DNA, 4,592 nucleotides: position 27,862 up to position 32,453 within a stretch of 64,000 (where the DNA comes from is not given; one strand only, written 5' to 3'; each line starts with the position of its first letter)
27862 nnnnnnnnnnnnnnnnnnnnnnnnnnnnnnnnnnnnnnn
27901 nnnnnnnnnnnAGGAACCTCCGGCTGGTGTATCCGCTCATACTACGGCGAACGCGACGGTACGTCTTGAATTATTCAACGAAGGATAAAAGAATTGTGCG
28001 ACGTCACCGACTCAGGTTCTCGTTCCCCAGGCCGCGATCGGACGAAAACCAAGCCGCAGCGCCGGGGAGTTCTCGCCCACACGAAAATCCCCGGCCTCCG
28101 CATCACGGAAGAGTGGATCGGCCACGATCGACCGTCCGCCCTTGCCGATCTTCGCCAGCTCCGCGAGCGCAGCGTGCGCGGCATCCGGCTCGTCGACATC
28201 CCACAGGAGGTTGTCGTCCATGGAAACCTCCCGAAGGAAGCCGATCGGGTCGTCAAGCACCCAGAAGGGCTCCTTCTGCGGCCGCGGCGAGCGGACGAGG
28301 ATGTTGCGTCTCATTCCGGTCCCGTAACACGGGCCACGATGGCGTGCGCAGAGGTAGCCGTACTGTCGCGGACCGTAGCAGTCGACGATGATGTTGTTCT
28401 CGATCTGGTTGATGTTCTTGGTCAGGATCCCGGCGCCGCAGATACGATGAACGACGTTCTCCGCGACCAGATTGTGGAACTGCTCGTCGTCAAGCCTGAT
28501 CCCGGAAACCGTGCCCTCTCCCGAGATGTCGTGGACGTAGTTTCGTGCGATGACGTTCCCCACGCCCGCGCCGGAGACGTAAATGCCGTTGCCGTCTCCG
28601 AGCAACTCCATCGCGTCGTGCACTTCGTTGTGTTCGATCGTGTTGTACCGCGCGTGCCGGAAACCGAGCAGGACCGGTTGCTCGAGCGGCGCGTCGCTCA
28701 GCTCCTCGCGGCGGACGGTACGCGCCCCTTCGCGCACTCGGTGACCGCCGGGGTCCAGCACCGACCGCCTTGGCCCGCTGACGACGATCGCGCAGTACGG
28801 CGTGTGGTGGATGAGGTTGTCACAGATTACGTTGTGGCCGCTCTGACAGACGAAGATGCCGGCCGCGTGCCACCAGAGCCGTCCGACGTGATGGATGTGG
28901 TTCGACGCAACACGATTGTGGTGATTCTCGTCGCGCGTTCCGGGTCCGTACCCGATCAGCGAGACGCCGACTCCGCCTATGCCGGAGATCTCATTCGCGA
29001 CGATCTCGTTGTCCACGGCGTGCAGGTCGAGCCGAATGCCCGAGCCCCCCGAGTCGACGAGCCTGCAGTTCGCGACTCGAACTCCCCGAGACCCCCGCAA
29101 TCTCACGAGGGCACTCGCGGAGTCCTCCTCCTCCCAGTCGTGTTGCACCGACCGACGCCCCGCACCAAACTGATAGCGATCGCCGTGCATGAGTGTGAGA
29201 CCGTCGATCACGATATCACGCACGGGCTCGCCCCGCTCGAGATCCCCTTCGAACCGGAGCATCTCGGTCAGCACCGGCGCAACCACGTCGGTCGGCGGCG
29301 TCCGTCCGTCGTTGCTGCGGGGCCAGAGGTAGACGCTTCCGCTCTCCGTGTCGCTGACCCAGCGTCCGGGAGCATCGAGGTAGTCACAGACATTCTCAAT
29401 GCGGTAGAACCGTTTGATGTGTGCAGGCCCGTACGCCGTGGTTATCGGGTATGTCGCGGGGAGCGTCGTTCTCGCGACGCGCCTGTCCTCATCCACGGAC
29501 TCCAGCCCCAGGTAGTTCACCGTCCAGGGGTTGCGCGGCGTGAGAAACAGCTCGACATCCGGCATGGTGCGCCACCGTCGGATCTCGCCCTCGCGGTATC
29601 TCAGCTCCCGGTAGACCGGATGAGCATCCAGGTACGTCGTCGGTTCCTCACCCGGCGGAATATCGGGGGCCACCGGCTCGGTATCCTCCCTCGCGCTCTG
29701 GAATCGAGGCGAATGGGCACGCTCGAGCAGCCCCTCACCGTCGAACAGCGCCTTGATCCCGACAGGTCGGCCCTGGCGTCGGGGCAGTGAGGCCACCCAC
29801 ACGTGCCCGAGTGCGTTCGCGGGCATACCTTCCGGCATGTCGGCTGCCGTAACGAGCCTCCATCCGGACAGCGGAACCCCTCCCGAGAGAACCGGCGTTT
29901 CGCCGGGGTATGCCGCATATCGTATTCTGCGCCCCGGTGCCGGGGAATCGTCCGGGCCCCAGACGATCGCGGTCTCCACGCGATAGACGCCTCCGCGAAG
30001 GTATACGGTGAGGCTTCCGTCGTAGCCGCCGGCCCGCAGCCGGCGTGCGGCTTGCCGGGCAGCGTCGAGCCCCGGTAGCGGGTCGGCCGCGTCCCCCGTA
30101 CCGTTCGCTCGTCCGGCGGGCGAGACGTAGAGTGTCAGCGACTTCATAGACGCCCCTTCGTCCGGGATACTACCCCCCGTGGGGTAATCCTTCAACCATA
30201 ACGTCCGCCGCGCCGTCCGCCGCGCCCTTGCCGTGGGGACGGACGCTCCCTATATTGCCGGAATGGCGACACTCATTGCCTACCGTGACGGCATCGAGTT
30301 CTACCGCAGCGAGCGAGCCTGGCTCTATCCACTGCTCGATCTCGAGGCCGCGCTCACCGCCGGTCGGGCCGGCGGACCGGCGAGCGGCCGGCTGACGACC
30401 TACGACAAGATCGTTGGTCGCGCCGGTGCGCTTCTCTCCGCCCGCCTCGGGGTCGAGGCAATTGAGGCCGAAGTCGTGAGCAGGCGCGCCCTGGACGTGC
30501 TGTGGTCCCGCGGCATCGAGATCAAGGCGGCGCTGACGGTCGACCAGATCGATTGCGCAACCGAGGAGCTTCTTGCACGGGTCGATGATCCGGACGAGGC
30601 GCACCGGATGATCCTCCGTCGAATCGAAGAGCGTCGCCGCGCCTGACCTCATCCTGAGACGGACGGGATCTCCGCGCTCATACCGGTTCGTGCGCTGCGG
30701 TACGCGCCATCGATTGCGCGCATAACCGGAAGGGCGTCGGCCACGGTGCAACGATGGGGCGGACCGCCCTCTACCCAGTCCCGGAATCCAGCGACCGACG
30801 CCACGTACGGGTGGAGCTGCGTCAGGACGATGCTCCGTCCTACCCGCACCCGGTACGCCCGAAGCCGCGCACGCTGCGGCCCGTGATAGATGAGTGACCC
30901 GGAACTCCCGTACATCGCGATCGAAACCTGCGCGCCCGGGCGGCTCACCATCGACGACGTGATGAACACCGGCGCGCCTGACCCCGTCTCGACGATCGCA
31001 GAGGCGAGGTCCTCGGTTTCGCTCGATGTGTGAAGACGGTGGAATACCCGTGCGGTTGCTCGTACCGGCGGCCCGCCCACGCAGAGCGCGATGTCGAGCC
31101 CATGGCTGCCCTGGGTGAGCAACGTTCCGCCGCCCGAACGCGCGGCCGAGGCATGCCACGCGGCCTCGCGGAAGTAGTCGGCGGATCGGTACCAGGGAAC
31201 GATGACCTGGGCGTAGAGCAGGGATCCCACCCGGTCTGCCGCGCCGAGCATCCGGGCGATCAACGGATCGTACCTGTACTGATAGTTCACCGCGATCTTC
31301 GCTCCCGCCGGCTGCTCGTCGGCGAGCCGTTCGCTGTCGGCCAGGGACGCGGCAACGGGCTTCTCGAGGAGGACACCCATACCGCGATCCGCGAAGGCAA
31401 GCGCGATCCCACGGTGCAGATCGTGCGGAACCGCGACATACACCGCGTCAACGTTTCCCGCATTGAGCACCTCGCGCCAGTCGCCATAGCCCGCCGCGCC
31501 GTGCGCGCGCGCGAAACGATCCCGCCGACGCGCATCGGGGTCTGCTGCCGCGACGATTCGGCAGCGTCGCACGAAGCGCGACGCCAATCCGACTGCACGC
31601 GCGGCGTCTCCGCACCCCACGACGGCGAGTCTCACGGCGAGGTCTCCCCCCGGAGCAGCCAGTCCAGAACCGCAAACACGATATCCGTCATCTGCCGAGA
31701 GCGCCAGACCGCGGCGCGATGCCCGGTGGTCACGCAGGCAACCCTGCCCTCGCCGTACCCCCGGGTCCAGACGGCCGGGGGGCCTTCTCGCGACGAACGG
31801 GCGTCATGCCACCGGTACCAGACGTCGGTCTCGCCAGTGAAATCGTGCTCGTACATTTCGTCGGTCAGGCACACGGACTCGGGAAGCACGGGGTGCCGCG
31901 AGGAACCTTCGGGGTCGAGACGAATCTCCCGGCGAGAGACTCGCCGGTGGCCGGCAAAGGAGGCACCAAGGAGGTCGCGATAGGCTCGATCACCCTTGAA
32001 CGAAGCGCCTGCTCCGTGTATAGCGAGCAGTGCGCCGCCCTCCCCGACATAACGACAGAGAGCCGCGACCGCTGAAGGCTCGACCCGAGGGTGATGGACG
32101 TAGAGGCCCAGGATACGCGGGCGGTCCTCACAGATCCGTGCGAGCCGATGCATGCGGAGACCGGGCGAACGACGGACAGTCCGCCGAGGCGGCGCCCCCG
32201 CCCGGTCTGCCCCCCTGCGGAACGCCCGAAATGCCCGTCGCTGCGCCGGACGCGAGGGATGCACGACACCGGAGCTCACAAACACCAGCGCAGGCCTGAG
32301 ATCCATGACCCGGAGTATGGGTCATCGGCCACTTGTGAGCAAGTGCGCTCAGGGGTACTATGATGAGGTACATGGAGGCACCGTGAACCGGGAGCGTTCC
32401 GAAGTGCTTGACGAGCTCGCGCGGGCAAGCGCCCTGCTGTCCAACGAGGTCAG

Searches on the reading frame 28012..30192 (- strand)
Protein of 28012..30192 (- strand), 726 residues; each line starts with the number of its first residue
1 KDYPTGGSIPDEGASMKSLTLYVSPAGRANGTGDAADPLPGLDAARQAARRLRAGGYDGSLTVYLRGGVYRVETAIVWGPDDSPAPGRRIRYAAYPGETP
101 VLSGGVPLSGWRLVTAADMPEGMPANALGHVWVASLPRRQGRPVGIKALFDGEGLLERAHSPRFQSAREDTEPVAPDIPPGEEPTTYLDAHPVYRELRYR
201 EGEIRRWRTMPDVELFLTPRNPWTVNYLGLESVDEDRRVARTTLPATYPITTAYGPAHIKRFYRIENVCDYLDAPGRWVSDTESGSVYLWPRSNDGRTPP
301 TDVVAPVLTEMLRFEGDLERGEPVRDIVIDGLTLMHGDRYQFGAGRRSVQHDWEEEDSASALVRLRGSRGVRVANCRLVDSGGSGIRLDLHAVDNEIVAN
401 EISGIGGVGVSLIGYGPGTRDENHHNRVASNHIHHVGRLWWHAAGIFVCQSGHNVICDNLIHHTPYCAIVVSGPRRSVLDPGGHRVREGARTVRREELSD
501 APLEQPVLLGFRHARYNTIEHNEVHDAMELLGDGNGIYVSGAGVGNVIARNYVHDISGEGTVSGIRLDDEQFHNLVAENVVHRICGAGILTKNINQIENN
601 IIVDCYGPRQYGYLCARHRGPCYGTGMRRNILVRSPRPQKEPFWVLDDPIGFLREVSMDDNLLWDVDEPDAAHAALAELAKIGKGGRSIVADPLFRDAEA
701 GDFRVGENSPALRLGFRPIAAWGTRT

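Call 6: search_protein_families(library=pfam, proteins=[window:28012-30192:-], max_evalue=0.01)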
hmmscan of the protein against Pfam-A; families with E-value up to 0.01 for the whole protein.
window:28012-30192:- (726 aa): 3 families
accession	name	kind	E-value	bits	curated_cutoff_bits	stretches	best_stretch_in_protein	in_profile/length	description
PF13229.12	Beta_helix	-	4.8e-15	56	25.9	2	363-472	49-145/158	Right handed beta helix region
PF05048.19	NosD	-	9.5e-09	35.4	23.6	1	363-470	63-154/212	Periplasmic copper-binding protein (NosD)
PF21231.2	GH141_M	-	0.0019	18.5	27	0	263-292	127-156/156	GH141 insertion domain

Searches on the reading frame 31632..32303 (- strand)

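Call 6: search_protein_families(library=pfam, proteins=[window:31632-32303:-], max_evalue=0.01)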
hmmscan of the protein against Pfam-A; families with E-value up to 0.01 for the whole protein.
window:31632-32303:- (223 aa): 1 family
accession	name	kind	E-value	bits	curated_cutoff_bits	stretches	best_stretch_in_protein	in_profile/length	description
PF06283.17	ThuA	-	1.3e-17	65.3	33.4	1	76-215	66-208/209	Trehalose utilisation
